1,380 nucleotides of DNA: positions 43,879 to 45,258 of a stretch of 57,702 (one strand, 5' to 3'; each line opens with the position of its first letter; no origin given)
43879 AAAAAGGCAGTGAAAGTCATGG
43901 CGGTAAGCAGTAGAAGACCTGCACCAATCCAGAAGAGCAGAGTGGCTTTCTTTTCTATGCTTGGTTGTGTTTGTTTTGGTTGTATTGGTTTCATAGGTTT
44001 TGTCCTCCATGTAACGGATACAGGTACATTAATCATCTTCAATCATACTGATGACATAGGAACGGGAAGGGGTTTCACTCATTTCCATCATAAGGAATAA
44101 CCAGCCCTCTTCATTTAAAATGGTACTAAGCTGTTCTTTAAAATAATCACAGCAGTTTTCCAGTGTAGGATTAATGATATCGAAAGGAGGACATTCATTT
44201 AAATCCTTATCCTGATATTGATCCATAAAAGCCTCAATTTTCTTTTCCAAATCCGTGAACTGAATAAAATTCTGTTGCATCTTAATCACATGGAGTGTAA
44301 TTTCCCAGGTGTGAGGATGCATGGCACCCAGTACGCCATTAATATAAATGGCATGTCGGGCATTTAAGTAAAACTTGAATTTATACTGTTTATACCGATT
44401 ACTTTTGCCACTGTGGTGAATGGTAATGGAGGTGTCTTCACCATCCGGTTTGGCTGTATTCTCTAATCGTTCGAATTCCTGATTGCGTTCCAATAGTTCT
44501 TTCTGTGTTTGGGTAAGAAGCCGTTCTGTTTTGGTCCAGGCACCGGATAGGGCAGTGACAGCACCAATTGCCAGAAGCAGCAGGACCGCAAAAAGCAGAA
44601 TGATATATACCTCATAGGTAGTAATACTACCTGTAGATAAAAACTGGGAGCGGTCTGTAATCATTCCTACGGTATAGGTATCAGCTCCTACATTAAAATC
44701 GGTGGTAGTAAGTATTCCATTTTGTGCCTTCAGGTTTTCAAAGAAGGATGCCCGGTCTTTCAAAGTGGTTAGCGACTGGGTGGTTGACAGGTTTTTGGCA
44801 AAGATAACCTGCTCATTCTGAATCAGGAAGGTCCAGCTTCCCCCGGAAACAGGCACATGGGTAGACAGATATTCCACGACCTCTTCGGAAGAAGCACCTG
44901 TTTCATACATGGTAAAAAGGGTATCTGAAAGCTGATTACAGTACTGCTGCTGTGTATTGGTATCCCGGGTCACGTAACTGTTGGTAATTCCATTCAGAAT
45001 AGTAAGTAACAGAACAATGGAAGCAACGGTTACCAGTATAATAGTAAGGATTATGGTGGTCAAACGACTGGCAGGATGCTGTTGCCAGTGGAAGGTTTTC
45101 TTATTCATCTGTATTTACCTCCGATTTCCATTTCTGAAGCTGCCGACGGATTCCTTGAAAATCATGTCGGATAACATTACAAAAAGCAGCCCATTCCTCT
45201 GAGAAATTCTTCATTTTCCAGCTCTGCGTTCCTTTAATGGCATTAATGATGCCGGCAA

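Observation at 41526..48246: Complete Gram-positive exosortase (XrtG-type) operon: PTPS-like protein, CTERM substrate, exosortase, processive GT2, membrane PTPS-like protein, GT-C-like giant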

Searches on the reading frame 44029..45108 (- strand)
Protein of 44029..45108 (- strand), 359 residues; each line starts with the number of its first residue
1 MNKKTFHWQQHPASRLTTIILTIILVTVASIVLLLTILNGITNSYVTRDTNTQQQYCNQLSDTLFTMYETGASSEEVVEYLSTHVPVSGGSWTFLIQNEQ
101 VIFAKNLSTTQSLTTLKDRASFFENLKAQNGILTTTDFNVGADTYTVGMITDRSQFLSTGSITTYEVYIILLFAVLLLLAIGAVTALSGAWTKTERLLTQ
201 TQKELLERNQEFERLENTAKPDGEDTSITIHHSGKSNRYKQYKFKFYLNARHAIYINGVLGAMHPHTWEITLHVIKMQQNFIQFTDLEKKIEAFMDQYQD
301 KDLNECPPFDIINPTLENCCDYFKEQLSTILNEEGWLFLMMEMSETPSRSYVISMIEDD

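Call 3: search_protein_families(library=ncbifam, proteins=[window:44029-45108:-], max_evalue=0.01)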
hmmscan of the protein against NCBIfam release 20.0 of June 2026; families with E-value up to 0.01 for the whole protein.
window:44029-45108:- (359 aa): 2 families
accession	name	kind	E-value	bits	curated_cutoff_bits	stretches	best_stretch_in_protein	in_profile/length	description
TIGR03112.1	6_pyr_pter_rel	hypoth_equivalog_domain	6.8e-43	145.5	69.35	1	242-353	1-112/113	6-pyruvoyl tetrahydropterin synthase-related domain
TIGR03367.1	queuosine_QueD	equivalog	1.3e-05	25.5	89.25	1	245-328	5-91/92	6-carboxytetrahydropterin synthase QueD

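Call 4: search_protein_families(library=pfam, proteins=[window:44029-45108:-], max_evalue=0.01)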
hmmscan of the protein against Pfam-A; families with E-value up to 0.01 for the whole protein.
window:44029-45108:- (359 aa): 3 families
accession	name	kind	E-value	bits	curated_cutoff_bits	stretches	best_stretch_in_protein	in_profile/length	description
PF01242.24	PTPS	-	2.3e-13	50.6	22.4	1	244-352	4-117/121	6-pyruvoyl tetrahydropterin synthase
PF06749.17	DUF1218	-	0.00081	20.2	25.3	0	13-66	30-84/95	Protein of unknown function (DUF1218)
PF23959.1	DUF7288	-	0.0078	17.1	27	0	169-249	14-92/184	Family of unknown function (DUF7288)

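Call 24: find_homologous_proteins(query=window:44029-45108:-, max_evalue=0.001)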
Query window:44029-45108:- (359 aa): 64 proteins with E <= 0.001 among 7854 candidates.
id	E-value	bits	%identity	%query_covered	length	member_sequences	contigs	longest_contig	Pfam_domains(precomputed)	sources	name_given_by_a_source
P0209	4.1e-235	797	99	100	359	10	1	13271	PF01242.25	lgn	-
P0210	2.2e-164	565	70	100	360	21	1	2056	PF01242.25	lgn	-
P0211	1.7e-150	519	64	100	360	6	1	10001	PF01242.25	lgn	-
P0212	6.4e-138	478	60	100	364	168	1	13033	PF01242.25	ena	-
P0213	2.0e-134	466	58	100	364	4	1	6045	PF01242.25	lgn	-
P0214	9.9e-124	431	57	89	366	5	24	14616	PF01242.25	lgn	-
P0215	4.7e-123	429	54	100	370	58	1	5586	PF01242.25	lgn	-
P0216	9.1e-123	428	52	100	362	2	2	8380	PF01242.25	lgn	-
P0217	4.6e-122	426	54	100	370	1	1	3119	PF01242.25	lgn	-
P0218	1.2e-121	424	52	100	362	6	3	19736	PF01242.25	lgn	-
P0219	5.7e-121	422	54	100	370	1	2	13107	PF01242.25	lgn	-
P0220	3.4e-113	396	53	96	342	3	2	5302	PF01242.25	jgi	-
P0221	1.7e-112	394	51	96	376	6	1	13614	PF01242.25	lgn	-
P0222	4.0e-111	390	51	96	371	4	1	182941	PF01242.25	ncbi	-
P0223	4.7e-107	376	49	97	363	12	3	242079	PF01242.25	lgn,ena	-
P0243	9.9e-45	171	63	34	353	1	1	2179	PF02518.32,PF01242.25,PF00512.32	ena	-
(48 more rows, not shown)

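Call 35: predict_structure(alignment_id=A3)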
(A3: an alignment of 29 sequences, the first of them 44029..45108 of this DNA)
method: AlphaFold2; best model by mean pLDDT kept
length: 359 residues; sequences in the alignment: 29
mean_pLDDT: 81.7   pTM: 0.47
mean pLDDT of the five models: 81.7, 80.6, 79.8, 78.9, 78.7
residues with pLDDT >= 90: 105; 70-90: 199; 50-70: 28; < 50: 27
segments of 3 or more residues with pLDDT < 50: 1-8, 220-237
pLDDT, mean of each block of 10 residues (from residue 1): 47 75 88 89 87 93 95 92 84 93 90 88 89 93 93 78 78 89 85 83 81 66 42 48 88 80 85 82 80 91 89 87 91 86 77 55
secondary structure, 60 per line:
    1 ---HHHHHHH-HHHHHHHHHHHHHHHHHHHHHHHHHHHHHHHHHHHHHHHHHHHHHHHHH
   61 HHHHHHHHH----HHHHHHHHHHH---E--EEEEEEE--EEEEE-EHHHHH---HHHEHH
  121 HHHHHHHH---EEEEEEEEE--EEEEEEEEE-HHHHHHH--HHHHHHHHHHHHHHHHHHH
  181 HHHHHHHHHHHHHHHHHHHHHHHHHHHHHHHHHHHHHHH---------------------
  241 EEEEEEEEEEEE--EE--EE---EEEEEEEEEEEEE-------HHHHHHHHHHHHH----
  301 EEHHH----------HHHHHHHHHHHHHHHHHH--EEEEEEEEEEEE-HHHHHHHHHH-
elements in order: H4-10 H12-69 H74-84 E91-97 E100-104 H107-111 H119-128 E132-140 E143-151 H153-159 H162-219 E241-252 E264-276 H284-296 H316-333 E336-347 H349-358

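Call 38: fold_search(model_id=the predicted structure, library=pdb)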
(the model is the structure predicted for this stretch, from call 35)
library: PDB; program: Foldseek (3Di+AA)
matches with E <= 10: 626; with E <= 0.001: 17
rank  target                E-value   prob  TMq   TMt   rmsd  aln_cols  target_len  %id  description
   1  2dj6_B                4.8e-06  1.00  0.26  0.73   4.0       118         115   17  Crystal structure of 6-pyruvoyl tetrahydrobiopterin synthase from Pyrococcus horikoshii OT3 (released 2006-10-01)
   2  2oba_A                2.2e-05  1.00  0.25  0.68   5.3       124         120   18  Pseudomonas aeruginosa 6-pyruvoyl tetrahydrobiopterin synthase (released 2007-01-30)
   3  4ntm_A                2.7e-05  1.00  0.25  0.73   3.2       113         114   19  QueD soaked with sepiapterin (selenomethionine substituted protein) (released 2014-07-16)
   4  2oba_B                2.7e-05  1.00  0.24  0.65   5.4       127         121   18  Pseudomonas aeruginosa 6-pyruvoyl tetrahydrobiopterin synthase (released 2007-01-30)
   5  4ntk_F                2.8e-05  1.00  0.25  0.70   3.3       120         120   18  QueD from E. coli (released 2014-07-16)
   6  4ntn_B                3.0e-05  1.00  0.25  0.69   3.0       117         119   18  E.coli QueD, SeMet protein, 2A resolution (released 2014-07-16)
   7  4ntk_E                3.4e-05  1.00  0.24  0.66   6.1       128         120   15  QueD from E. coli (released 2014-07-16)
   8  4ntm_C                3.6e-05  1.00  0.25  0.70   3.5       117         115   18  QueD soaked with sepiapterin (selenomethionine substituted protein) (released 2014-07-16)
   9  4ntm_F                3.8e-05  1.00  0.24  0.67   6.2       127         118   15  QueD soaked with sepiapterin (selenomethionine substituted protein) (released 2014-07-16)
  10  4ntk_C                4.5e-05  1.00  0.25  0.70   3.3       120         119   18  QueD from E. coli (released 2014-07-16)
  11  3qna_A                5.1e-05  1.00  0.25  0.70   3.0       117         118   18  Crystal structure of a 6-pyruvoyltetrahydropterin synthase homologue from Esherichia coli complexed sepiapterin (released 2011-12-07)
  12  4ntm_B                5.1e-05  1.00  0.24  0.66   6.2       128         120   15  QueD soaked with sepiapterin (selenomethionine substituted protein) (released 2014-07-16)
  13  4ntk_A                5.7e-05  1.00  0.25  0.67   6.1       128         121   15  QueD from E. coli (released 2014-07-16)
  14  4ntm_E                6.1e-05  1.00  0.25  0.70   3.3       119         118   18  QueD soaked with sepiapterin (selenomethionine substituted protein) (released 2014-07-16)
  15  2g64                  1.3e-04  1.00  0.25  0.59   3.5       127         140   16  Structure of Caenorhabditis elegans 6-pyruvoyl tetrahydropterin synthase (released 2006-03-14)
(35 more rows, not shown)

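Call 39: search_solved_structures(query=A3, max_evalue=1, show_alignments=4)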
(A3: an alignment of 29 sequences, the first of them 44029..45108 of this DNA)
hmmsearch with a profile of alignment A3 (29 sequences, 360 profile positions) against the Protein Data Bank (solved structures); distinct sequences matched with E-value up to 1: 2.
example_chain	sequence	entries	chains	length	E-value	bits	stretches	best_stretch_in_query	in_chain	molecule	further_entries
2dj6_A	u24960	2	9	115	0.03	16.7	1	249-330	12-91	hypothetical protein PH0634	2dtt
2oba_A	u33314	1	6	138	0.3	13.4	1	259-331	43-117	Probable 6-pyruvoyl tetrahydrobiopterin synthase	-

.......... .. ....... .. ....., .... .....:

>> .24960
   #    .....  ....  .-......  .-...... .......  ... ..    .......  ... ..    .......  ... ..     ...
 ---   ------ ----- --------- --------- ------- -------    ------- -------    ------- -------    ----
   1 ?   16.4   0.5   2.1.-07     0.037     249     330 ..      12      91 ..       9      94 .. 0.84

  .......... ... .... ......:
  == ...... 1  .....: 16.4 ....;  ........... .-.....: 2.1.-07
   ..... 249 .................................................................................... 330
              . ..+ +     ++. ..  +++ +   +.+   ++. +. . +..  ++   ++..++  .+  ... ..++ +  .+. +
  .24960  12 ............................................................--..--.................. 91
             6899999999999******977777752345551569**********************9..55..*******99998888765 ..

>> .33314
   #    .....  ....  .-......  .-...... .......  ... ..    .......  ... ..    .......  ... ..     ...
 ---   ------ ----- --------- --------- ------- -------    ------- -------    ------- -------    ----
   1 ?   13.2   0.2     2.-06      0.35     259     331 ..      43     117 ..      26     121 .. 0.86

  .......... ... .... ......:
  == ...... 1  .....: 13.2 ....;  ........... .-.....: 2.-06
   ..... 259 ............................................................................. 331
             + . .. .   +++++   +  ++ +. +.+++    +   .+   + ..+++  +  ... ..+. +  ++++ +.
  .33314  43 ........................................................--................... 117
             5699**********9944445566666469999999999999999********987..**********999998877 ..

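Call 79: find_encoding_contigs(protein=P0243, flank=3000, max_places=3)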
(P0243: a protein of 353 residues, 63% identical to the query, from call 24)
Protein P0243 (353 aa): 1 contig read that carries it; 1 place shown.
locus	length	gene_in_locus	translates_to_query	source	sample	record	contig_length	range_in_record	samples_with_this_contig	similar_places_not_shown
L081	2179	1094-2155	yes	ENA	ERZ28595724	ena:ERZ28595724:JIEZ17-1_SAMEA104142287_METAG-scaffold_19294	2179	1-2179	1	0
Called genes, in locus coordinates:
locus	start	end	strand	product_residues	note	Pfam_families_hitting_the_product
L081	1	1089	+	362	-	?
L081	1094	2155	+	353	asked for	PF01242:PTPS, PF00512:HisKA, PF02518:HATPase_c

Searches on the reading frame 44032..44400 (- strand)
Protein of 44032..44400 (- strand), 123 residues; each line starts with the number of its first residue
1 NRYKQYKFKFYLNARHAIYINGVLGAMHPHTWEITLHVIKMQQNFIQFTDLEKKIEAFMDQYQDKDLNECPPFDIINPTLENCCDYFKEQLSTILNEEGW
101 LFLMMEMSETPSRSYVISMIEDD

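Call 81: search_protein_representatives(protein=window:44032-44400:-)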
Query: 123 residues. Proteins with E-value up to 0.001 (for the whole library): 542; up to 1e-10: 242; up to 1e-30: 48. The best 150 are listed.
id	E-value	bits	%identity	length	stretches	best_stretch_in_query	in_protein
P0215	9.4e-69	245.3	86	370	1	1-122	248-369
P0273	1.4e-65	235.0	51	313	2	2-119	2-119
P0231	2.1e-52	192.4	69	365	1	2-122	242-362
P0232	4.1e-49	181.8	60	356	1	1-123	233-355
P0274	4.7e-45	168.7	58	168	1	2-121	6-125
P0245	8.0e-45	168.0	58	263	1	2-122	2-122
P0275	1.7e-43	163.7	60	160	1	2-121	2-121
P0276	3.7e-43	162.6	58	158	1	2-122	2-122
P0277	5.2e-43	162.1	55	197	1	2-122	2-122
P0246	1.4e-41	157.5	58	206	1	3-120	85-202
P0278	4.5e-41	155.9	55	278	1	3-121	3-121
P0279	5.6e-41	155.6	53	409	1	3-122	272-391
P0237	1.1e-38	148.2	52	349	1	2-121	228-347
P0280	3.8e-38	146.4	54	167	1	2-122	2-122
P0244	5.8e-38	145.8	57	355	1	4-119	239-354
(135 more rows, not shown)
